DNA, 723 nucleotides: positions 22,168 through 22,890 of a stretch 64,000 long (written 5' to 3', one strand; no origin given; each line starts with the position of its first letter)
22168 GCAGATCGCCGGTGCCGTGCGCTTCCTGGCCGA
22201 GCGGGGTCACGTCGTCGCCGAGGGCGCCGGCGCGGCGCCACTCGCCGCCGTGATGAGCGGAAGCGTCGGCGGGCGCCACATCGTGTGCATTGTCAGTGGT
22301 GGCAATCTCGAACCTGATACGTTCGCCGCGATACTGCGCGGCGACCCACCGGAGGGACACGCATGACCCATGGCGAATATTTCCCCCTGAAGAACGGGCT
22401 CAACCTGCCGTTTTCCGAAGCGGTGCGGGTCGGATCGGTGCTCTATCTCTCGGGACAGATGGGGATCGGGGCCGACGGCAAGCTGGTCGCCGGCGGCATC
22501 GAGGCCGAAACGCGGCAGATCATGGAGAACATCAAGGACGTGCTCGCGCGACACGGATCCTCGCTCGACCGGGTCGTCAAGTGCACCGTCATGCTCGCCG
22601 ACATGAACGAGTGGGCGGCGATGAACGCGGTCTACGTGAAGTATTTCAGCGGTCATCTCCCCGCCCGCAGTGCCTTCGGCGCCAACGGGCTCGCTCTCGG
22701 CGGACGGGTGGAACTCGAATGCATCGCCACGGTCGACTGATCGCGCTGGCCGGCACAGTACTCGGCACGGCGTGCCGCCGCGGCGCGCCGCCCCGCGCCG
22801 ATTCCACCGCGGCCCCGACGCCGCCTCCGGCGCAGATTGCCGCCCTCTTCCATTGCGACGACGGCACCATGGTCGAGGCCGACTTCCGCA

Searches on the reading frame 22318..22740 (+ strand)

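Call 70: search_protein_families(library=pfam, proteins=[window:22318-22740:+], max_evalue=0.00001)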
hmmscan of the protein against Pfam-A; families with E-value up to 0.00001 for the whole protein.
window:22318-22740:+ (140 aa): 1 family
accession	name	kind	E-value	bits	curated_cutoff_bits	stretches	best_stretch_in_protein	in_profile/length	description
PF01042.26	Ribonuc_L-PSP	-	1.3e-31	109.5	27.3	1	31-139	10-121/121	Endoribonuclease L-PSP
